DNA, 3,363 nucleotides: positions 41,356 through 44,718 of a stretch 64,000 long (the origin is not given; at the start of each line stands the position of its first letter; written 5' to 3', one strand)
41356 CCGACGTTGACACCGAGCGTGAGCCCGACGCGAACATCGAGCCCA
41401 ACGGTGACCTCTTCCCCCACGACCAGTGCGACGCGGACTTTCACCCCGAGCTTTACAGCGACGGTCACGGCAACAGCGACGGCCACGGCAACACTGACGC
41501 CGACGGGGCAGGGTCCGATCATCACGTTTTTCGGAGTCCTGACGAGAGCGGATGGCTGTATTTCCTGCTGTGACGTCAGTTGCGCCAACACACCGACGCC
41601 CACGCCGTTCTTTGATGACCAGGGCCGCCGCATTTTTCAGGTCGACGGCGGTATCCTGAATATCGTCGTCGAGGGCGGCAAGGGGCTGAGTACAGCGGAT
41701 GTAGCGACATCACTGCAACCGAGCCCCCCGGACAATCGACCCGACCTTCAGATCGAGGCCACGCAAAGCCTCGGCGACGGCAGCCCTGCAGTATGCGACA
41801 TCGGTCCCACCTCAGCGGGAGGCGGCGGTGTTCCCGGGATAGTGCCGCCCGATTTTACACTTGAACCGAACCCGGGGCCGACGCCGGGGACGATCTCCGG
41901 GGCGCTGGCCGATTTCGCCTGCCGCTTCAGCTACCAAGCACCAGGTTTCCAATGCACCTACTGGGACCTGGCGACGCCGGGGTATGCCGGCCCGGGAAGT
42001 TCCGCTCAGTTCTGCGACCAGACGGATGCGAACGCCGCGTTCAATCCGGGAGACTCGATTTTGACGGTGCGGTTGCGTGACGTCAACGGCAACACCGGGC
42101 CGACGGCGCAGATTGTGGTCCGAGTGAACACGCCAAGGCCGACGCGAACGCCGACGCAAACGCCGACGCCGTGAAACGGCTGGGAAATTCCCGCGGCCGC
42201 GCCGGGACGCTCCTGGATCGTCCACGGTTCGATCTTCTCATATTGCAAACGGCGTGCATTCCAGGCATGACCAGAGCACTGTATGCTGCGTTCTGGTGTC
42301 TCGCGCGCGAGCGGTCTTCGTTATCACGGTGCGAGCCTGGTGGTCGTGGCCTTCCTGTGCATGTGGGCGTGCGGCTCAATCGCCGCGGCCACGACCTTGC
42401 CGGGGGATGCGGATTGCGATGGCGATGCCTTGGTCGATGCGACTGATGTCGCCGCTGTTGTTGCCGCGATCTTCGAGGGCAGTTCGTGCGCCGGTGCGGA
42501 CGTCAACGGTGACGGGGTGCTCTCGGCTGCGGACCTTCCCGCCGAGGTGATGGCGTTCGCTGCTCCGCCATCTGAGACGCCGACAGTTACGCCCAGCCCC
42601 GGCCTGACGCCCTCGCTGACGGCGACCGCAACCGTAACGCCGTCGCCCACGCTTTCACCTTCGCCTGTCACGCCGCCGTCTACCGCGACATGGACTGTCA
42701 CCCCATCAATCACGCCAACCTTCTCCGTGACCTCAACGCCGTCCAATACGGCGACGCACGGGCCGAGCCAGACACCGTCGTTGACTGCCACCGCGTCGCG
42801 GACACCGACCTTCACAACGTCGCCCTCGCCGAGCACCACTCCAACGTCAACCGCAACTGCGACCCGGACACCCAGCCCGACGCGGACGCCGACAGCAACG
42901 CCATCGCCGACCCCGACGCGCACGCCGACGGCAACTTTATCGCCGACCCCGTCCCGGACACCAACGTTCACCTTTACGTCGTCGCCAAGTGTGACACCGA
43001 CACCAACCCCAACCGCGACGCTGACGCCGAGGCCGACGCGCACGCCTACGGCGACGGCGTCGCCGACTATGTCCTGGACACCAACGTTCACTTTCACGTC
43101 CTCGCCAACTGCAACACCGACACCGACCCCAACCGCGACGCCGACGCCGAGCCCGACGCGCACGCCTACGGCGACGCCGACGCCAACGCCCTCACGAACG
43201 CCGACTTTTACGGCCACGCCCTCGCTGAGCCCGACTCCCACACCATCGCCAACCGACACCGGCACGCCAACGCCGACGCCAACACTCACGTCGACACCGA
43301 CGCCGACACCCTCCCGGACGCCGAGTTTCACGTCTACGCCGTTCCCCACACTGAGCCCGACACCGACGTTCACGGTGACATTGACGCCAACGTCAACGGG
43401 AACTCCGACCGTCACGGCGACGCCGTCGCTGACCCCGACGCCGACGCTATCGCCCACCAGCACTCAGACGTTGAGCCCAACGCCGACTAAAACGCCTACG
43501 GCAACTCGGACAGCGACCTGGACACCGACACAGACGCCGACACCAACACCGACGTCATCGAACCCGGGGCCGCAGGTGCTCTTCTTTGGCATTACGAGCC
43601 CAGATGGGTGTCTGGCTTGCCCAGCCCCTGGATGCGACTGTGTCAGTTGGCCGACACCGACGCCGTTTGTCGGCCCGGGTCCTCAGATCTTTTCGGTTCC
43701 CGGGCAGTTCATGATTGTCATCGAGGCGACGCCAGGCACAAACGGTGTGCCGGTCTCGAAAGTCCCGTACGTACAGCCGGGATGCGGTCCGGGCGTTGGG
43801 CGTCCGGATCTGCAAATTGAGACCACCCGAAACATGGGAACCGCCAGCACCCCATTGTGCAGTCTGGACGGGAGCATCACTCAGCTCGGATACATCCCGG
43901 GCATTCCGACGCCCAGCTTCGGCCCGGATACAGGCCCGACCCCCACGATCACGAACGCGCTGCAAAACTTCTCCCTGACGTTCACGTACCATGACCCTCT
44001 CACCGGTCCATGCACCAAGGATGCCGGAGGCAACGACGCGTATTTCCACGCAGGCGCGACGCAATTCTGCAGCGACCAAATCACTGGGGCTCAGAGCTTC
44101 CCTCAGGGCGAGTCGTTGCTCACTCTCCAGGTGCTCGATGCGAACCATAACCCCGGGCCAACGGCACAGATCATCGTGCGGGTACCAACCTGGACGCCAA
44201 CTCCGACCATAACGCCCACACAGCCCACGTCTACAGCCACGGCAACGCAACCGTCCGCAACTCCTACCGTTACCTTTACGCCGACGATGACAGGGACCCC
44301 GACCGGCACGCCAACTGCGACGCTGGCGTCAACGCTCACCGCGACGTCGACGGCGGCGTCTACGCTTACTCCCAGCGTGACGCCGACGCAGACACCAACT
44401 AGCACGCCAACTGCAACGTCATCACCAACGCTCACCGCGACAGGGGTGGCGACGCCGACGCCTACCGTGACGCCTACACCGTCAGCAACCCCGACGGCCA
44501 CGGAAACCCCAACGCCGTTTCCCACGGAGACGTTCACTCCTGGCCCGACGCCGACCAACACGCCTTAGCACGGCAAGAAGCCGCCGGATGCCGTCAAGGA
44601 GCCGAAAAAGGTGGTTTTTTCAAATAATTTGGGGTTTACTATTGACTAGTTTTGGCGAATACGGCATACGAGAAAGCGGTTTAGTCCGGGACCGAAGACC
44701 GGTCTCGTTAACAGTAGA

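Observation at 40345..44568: Two paralogous dockerin-fronted proteins sharing a novel C-terminal domain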

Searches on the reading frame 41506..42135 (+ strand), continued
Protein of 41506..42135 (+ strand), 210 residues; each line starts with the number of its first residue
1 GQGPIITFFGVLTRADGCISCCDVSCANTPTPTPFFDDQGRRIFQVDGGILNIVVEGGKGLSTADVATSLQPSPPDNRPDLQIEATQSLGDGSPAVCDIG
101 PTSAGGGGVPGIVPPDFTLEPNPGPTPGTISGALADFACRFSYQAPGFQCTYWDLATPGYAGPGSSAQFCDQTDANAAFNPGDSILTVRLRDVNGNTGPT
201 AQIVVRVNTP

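Call 61: find_related_loci(query=A3, collection=genome_contigs, flank=10000)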
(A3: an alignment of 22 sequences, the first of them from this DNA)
Query A3 (210 aa) in genome_contigs; peptide patterns used: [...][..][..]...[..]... (x = any residue, [..] = any of these).
101 stretches matched a pattern; 32 encode a relative of the query (tblastn E <= 1e-3); 29 distinct loci.
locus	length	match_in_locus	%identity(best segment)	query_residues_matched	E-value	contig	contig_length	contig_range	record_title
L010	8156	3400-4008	55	1-210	4e-63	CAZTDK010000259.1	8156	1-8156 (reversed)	MAG TPA_asm: uncultured Candidatus Binatia bacterium isolate binchicken_co54_374 genome assembly, contig: NODE_16042_len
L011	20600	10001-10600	54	3-207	3e-58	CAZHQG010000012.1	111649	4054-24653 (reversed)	MAG TPA_asm: uncultured Candidatus Binatia bacterium isolate binchicken_co40_104 genome assembly, contig: NODE_211_lengt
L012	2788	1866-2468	46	2-208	2e-56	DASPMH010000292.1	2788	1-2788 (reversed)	MAG TPA_asm: Terriglobales bacterium isolate SMAG_U12087 k141_72293, whole genome shotgun sequence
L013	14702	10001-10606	48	1-207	1e-54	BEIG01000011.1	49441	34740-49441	Bacterium HR30 DNA, contig: NODE_275_11, isolate: HRbin30, whole genome shotgun sequence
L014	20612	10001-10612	51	3-210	5e-54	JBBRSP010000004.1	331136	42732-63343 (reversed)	MAG: Candidatus Binatia bacterium isolate La2_metabat2.097 La2_metabat2.097_K_2497670L331136_cov_23.1371, whole genome s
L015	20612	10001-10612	48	1-210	3e-53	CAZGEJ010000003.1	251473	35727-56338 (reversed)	MAG TPA_asm: uncultured Candidatus Binatia bacterium isolate binchicken_co319_203 genome assembly, contig: NODE_48_lengt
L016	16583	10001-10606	51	1-207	3e-52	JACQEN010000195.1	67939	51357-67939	MAG: Deltaproteobacteria bacterium isolate NC_groundwater_1022_Pr1_S-0.65um_62_10 Montesol18_Sp65_coassembly_scaffold_87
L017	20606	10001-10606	54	1-207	5e-49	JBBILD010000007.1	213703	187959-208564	MAG: Myxococcales bacterium isolate SLS170214_bin_200 NODE_22_length_213703_cov_2.99657, whole genome shotgun sequence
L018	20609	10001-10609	52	3-210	2e-47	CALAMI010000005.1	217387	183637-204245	MAG: Candidatus Binatia bacterium isolate R1_Bin_MAXBIN__076_sub_1 genome assembly, contig: c_000001206053, whole genome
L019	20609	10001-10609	53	3-209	9e-47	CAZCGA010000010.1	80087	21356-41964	MAG TPA_asm: uncultured Candidatus Binatia bacterium isolate SRP119689_co1_8 genome assembly, contig: NODE_300_length_80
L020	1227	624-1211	48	6-210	4e-44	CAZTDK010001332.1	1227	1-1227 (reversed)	MAG TPA_asm: uncultured Candidatus Binatia bacterium isolate binchicken_co54_374 genome assembly, contig: NODE_307329_le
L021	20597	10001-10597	48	3-207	3e-42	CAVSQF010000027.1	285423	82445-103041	MAG: uncultured delta proteobacterium isolate MFD01476.bin.1.163 genome assembly, contig: contig_27952, whole genome sho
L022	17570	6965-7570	44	3-206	9e-42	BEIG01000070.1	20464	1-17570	Bacterium HR30 DNA, contig: NODE_786_70, isolate: HRbin30, whole genome shotgun sequence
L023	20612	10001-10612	42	3-208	5e-31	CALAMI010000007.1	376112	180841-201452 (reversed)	MAG: Candidatus Binatia bacterium isolate R1_Bin_MAXBIN__076_sub_1 genome assembly, contig: c_000001358078, whole genome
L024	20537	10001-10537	38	3-207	4e-31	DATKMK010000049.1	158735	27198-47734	MAG TPA_asm: Candidatus Binatia bacterium isolate SMAG_U14709 k141_858098, whole genome shotgun sequence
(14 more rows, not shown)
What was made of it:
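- A genome scan gave 29 loci in about 18 MAGs, mostly labelled Binatia (call 61).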

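Call 76: search_solved_structures(query=A3, max_evalue=10, show_alignments=1)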
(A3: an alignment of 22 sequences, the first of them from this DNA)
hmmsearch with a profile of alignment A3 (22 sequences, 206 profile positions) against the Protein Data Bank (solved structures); distinct sequences matched with E-value up to 10: 3.
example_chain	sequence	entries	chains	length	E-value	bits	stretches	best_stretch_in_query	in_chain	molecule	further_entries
6e8a_A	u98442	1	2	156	0.46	13.5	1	33-89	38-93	DUF1795 domain-containing protein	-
13cz_A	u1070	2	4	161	0.49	13.4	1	33-89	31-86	Inner membrane lipoprotein DcrB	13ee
6hzh_A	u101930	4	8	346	0.74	12.9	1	58-189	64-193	Penicillin-binding protein | Penicillin-binding protein,Penicillin-binding protein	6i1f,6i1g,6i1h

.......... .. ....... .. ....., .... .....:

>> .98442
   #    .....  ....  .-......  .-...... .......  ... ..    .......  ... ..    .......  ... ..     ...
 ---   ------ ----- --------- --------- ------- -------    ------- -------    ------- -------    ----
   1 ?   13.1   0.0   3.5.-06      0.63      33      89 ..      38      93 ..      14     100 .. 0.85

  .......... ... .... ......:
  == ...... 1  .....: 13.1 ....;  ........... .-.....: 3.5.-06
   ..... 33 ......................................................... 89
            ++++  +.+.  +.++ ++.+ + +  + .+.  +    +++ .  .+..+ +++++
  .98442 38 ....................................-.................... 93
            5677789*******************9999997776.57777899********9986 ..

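Call 96: fold_search(model_id=the predicted structure, library=viral)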
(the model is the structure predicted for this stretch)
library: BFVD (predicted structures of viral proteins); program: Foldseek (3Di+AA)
matches with E <= 10: 859; with E <= 0.001: 0
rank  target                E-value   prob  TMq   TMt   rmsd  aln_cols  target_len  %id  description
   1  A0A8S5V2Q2            5.7e-02  0.18  0.23  0.23  19.4       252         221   11  Uncharacterized protein [CrAss-like virus sp. ctelJ1]
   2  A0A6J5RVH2            6.4e-02  0.41  0.29  0.26  14.8       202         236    9  Uncharacterized protein [uncultured Caudovirales phage]
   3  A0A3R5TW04            6.4e-02  0.18  0.20  0.19  14.0       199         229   14  Membrane glycoprotein [Epstein-Barr virus (strain GD1)]
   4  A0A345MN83            6.8e-02  0.14  0.16  0.08  11.1       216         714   10  (no name in the UniProt tables at hand)
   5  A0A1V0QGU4            7.2e-02  0.54  0.27  0.32   6.1       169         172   11  SWPV1-144 [Shearwaterpox virus]
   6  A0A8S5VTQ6            7.2e-02  0.28  0.22  0.14  11.7       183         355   12  (no name in the UniProt tables at hand)
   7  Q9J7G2                7.6e-02  0.23  0.24  0.20  12.1       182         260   14  Glycoprotein C (Fragment) [Suid herpesvirus 1]
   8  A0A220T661            9.0e-02  0.54  0.28  0.19   9.3       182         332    6  IL-1 receptor-like protein [Eptesipox virus]
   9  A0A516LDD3            9.0e-02  0.12  0.17  0.23  11.6       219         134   10  (no name in the UniProt tables at hand)
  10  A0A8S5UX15            1.0e-01  0.20  0.22  0.07  18.0       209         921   10  Uncharacterized protein [Siphoviridae sp. ctzO58]
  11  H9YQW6                1.1e-01  0.51  0.30  0.47   7.5       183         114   12  (no name in the UniProt tables at hand)
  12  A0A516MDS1            1.2e-01  0.28  0.25  0.32   6.8       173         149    9  (no name in the UniProt tables at hand)
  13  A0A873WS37            1.2e-01  0.20  0.22  0.14   8.7       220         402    7  Uncharacterized protein [Providencia phage PSTCR5]
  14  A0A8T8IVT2            1.4e-01  0.51  0.24  0.24   7.1       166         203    9  (no name in the UniProt tables at hand)
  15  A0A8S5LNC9            1.5e-01  0.41  0.17  0.19  10.0        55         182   14  Baseplate component [Myoviridae sp. ctR2338]
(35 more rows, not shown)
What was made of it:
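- On Any solved or curated family for the head domain: Foldseek BFVD: E>=0.06 (call 96).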

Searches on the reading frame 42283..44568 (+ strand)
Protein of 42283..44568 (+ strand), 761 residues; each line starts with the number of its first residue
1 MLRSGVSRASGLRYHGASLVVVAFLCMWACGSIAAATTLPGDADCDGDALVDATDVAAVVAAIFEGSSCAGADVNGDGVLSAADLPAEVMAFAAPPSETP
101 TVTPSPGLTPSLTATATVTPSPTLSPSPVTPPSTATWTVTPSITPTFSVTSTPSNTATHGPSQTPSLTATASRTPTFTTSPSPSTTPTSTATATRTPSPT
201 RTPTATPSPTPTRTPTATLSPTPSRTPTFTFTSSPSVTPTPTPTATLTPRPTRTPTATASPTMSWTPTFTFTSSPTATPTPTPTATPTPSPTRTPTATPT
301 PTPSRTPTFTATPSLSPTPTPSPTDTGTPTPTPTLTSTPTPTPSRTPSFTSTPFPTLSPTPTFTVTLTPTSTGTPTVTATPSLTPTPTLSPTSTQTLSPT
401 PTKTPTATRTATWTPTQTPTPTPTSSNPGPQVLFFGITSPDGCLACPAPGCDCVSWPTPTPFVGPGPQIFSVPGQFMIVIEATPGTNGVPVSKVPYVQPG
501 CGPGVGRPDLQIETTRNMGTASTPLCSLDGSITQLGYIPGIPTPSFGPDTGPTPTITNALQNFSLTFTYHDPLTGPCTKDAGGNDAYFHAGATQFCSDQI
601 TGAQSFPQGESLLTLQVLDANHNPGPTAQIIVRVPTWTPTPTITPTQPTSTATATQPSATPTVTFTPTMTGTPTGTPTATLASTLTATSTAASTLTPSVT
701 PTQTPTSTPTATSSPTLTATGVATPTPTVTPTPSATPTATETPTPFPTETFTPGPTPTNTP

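Call 4: search_protein_families(library=pfam, proteins=[window:42283-44568:+], max_evalue=1)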
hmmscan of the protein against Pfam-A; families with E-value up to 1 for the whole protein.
window:42283-44568:+ (761 aa): 1 family
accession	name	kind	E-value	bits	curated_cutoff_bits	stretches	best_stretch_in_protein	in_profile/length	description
PF00404.24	Dockerin_1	-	0.00011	22.7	22.9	1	44-85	3-49/57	Dockerin type I domain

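Call 29: search_protein_families(library=ncbifam, proteins=[window:42283-44568:+], max_evalue=1)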
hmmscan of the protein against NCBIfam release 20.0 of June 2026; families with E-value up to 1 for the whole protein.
window:42283-44568:+ (761 aa): 1 family
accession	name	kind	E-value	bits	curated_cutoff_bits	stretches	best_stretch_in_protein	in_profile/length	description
NF041540.1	dockerin_GC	domain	0.025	15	29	1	43-94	3-65/67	GC-type dockerin domain-anchored protein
